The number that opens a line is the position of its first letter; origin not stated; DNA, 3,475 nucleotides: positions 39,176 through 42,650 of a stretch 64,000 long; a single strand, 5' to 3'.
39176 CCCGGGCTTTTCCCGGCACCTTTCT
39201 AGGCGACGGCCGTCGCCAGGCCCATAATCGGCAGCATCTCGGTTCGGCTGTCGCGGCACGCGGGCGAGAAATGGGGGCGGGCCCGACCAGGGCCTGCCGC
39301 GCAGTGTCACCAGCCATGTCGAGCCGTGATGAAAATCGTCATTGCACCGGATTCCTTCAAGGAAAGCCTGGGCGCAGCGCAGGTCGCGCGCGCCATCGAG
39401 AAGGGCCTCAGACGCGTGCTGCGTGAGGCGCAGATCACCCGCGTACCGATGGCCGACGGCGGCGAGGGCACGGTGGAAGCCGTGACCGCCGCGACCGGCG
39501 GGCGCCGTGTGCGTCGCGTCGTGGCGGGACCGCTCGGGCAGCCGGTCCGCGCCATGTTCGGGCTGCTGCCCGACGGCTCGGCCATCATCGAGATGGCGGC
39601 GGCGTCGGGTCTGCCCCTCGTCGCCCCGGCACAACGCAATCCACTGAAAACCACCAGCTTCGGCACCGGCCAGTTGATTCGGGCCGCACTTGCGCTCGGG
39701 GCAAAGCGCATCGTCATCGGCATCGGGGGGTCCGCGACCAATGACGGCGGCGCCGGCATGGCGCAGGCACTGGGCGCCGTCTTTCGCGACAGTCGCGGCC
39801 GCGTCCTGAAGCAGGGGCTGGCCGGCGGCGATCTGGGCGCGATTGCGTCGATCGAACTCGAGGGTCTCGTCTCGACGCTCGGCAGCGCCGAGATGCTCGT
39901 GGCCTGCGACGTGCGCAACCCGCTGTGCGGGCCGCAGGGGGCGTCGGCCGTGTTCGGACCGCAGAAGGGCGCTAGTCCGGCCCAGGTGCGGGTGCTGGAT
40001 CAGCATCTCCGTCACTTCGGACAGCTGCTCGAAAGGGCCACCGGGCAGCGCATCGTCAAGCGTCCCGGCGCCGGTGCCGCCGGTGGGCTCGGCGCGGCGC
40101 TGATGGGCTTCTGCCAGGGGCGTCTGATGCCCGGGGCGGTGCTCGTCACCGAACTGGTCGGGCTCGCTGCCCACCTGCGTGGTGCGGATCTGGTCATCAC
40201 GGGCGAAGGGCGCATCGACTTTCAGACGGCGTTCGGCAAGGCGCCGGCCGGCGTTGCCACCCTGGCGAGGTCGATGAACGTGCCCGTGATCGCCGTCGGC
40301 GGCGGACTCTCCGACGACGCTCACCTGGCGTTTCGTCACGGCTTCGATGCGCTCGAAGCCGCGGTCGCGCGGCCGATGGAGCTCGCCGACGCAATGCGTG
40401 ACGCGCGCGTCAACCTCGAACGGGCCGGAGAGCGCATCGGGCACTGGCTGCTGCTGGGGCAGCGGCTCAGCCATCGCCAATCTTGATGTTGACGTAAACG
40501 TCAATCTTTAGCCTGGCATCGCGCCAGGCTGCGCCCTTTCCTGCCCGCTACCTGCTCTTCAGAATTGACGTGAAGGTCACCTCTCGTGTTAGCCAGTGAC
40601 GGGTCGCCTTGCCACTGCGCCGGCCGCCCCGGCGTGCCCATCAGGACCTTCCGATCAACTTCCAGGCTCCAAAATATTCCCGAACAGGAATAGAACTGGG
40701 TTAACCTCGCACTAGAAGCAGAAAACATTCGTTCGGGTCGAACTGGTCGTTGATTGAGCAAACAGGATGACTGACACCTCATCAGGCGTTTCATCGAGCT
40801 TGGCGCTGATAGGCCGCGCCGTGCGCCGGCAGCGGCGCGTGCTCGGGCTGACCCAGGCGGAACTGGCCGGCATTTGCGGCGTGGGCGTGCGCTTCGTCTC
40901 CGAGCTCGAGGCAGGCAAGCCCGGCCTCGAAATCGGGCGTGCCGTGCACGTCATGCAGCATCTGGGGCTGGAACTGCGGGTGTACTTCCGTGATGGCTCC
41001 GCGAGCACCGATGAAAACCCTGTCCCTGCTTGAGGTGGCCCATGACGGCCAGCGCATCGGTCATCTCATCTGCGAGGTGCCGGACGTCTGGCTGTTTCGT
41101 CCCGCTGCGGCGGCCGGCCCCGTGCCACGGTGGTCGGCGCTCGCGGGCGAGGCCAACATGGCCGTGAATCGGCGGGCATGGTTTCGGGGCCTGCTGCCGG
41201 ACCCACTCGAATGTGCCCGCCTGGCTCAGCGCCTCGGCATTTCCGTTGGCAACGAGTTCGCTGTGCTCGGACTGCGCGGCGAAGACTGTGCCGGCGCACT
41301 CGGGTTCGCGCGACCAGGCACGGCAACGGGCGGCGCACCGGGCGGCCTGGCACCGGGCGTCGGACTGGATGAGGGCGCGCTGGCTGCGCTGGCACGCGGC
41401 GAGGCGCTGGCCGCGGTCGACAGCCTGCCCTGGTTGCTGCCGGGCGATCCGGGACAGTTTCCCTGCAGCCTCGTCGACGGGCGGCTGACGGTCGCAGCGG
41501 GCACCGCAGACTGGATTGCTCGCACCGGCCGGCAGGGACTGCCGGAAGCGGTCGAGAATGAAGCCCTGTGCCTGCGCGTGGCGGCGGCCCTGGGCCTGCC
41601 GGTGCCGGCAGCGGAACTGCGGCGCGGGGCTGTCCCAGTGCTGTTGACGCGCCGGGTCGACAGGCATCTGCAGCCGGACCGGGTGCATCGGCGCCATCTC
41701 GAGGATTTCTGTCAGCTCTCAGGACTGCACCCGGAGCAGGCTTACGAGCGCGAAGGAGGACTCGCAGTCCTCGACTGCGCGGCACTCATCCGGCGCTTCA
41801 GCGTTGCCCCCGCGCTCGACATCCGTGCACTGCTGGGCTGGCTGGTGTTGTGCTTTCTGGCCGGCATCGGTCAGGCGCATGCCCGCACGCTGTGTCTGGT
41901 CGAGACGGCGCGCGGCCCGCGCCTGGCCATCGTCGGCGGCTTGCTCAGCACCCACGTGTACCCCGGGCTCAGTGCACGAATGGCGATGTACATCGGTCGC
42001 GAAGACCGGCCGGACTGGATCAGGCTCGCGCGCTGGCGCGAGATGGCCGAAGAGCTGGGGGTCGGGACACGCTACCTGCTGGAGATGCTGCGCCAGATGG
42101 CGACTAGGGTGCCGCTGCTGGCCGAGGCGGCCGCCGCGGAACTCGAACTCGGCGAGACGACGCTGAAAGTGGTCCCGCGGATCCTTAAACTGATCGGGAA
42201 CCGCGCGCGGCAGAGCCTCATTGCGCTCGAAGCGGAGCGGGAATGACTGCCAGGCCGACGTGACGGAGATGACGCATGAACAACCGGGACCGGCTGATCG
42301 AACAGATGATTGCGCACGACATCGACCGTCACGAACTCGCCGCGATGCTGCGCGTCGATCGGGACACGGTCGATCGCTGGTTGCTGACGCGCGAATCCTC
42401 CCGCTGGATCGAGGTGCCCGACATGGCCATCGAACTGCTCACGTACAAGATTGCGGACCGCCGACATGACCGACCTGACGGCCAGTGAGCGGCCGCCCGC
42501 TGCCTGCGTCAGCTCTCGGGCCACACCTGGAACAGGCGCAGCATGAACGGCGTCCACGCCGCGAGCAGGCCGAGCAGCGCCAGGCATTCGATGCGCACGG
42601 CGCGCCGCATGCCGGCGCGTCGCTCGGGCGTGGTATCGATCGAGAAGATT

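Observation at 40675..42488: hipB/hipA-like module whose HipA homologue has lost the catalytic and Mg-binding aspartates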

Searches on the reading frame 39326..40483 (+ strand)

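Call 3: search_protein_families(library=pfam, proteins=[window:39326-40483:+], max_evalue=0.1)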
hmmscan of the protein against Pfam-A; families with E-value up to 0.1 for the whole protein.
window:39326-40483:+ (386 aa): 1 family
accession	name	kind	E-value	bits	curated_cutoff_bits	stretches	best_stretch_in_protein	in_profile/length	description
PF02595.20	Gly_kinase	-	1.3e-141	472.4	23.3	1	4-374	1-370/372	Glycerate kinase family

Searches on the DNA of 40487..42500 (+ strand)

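Call 62: search_dna_similar(query=window:40487-42500:+, collection=plasmids, mode=distant, max_rows=8)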
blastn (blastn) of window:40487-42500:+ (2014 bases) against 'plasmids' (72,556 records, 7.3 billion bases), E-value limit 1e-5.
No match.

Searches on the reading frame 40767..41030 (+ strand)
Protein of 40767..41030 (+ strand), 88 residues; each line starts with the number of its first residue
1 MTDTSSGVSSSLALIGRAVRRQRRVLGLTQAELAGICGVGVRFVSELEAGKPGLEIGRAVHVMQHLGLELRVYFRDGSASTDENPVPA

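Call 3: search_protein_families(library=pfam, proteins=[window:40767-41030:+], max_evalue=0.1)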
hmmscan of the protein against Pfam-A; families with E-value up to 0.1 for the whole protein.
window:40767-41030:+ (88 aa): 5 families
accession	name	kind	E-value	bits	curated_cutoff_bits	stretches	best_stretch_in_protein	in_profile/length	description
PF01381.28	HTH_3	-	4.1e-05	24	23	1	21-69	3-51/55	Helix-turn-helix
PF13560.12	HTH_31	-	7.7e-05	23.4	27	1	15-68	2-56/64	Helix-turn-helix domain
PF15731.11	MqsA_antitoxin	-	0.00066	20.2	30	1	16-52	71-107/131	Antitoxin component of bacterial toxin-antitoxin system, MqsA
PF12844.13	HTH_19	-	0.031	14.6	30.2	1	16-69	1-54/64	Helix-turn-helix domain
PF13744.12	HTH_37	-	0.041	14.1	27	1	15-71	19-76/80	Helix-turn-helix domain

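Call 4: search_protein_families(library=ncbifam, proteins=[window:40767-41030:+], max_evalue=0.1)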
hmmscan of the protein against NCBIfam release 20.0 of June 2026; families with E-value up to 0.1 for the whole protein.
window:40767-41030:+ (88 aa): 7 families
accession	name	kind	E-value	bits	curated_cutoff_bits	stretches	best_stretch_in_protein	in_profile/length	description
TIGR03070.1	couple_hipB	subfamily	5.8e-17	61.4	71.65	1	15-70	3-58/58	type II toxin-antitoxin system Y4mF family antitoxin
NF006015.0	PRK08154.1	subfamily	9e-07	28.3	204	1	8-83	24-99/314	anaerobic benzoate catabolism transcriptional regulator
TIGR03830.1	CxxCG_CxxCG_HTH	subfamily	4.7e-05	23.2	61.8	1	13-51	64-102/127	type II TA system antitoxin MqsA family protein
NF040522.1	VC1465_fam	subfamily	0.0026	17.8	70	1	20-52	2-34/111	VC1465 family Xer recombination activation factor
NF047948.1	male_kill_WMK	equivalog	0.013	14.9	300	1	10-71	158-219/300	WO male-killing family protein Wmk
NF007408.0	PRK09943.1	equivalog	0.017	14.7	211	1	15-79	8-72/185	HTH-type transcriptional regulator PuuR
NF041951.1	phage_RstR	subfamily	0.089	13.1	80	1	18-52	6-40/108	RstR family transcriptional repressor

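Call 35: search_protein_families(library=padloc, proteins=[window:40767-41030:+], max_evalue=0.01)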
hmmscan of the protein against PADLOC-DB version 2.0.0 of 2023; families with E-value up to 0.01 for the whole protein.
window:40767-41030:+ (88 aa): 3 families
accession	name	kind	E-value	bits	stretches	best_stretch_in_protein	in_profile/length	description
PDLC02926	HTH_VI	-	2.1e-05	22.7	1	15-51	2-38/92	-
PDLC03953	RmrA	-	0.00049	17.4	1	16-66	7-57/373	-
PDLC03947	RmrA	-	0.0024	14.8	1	10-81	7-78/383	-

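Call 36: search_protein_families(library=phrogs, proteins=[window:40767-41030:+], max_evalue=0.01)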
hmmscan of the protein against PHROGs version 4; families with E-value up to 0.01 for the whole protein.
window:40767-41030:+ (88 aa): 10 families
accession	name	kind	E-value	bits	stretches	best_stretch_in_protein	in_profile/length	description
phrog_1373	-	transcription regulation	6.5e-09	37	1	15-82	64-131/166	transcriptional regulator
phrog_5823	-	transcription regulation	9.2e-05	22.7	1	14-52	6-44/404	transcriptional regulator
phrog_7950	-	transcription regulation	0.00014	22.8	1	22-49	15-42/68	transcriptional repressor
phrog_2104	-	unknown function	0.00059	21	1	18-64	43-91/103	-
phrog_7241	-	transcription regulation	0.0011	20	1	18-51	65-98/122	transcriptional regulator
phrog_4836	-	transcription regulation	0.0012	19.4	1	15-53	76-114/194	CII-like regulator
phrog_8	-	transcription regulation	0.0022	18.5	1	18-51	165-194/346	transcriptional regulator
phrog_2339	-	DNA, RNA and nucleotide metabolism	0.0044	18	1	17-76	28-88/98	HTH DNA binding protein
phrog_11187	-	transcription regulation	0.0045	17.8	1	17-50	10-43/63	transcriptional regulator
phrog_14076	-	transcription regulation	0.0089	17.5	1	17-54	16-54/86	transcriptional regulator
